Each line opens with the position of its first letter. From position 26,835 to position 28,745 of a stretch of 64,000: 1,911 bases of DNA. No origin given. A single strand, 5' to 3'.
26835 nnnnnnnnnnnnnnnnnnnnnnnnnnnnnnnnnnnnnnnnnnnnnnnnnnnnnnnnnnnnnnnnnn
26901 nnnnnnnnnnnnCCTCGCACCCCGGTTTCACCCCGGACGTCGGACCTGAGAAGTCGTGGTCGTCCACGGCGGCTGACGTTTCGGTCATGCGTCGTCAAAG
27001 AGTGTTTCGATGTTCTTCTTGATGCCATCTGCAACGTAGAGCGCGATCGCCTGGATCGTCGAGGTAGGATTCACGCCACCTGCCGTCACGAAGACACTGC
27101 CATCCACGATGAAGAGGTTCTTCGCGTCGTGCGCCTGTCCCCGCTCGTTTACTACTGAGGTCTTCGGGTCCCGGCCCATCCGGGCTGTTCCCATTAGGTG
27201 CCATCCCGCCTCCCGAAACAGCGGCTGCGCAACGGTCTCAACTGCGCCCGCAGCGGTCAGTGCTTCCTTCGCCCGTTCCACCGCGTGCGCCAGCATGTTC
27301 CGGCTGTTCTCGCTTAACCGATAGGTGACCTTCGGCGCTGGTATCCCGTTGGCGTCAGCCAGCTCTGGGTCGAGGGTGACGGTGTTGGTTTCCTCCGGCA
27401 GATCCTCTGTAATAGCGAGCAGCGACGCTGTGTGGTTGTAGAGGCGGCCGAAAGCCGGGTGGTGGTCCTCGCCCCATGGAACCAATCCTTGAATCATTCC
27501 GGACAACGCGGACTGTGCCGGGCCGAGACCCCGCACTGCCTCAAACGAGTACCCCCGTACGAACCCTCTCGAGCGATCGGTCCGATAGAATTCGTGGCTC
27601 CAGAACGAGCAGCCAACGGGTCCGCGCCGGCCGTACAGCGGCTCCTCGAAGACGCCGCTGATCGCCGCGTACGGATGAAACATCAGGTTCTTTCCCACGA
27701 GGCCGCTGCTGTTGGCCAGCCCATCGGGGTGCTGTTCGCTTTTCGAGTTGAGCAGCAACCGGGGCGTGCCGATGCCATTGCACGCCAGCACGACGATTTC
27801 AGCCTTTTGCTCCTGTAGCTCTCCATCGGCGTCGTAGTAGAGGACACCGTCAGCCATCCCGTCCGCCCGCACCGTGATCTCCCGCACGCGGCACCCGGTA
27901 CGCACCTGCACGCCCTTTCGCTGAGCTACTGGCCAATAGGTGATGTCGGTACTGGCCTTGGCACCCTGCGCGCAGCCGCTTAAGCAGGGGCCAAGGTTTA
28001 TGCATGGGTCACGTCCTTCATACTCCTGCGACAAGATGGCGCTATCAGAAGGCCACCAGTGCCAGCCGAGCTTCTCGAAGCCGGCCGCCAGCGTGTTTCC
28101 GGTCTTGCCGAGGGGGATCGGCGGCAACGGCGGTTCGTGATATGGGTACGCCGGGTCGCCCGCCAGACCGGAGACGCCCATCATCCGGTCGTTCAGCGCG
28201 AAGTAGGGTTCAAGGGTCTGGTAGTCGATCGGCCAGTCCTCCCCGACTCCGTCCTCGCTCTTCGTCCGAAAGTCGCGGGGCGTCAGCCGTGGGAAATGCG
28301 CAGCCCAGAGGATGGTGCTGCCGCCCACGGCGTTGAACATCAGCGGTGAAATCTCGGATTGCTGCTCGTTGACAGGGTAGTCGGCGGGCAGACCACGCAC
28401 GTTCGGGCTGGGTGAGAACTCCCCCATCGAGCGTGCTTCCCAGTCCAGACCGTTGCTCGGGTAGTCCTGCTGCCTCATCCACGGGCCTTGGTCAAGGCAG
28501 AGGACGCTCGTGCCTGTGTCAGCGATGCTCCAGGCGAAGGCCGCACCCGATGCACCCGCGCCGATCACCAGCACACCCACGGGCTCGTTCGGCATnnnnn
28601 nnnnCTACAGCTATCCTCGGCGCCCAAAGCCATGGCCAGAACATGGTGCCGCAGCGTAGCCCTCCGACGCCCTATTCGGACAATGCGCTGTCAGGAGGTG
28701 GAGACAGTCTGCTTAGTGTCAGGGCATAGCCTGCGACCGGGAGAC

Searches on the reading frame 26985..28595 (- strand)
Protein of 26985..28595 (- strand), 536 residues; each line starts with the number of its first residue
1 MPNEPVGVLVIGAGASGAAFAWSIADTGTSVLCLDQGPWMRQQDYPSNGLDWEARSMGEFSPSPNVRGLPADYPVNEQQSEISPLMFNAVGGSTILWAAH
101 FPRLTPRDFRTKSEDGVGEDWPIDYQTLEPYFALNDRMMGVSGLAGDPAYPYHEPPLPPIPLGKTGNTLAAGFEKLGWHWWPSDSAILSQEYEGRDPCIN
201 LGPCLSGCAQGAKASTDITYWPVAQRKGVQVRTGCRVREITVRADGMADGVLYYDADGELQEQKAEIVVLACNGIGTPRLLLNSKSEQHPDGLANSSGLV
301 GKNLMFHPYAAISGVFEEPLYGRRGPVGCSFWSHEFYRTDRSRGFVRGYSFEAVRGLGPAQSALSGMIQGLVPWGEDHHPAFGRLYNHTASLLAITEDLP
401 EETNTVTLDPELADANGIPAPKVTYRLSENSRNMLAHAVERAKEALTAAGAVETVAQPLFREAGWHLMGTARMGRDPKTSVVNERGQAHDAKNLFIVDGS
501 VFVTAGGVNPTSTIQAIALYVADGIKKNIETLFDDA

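Call 60: find_encoding_contigs(protein=window:26985-28595:-, flank=2000, max_places=4)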
Protein window:26985-28595:- (536 aa): no gene with exactly this product is on record in the collection.
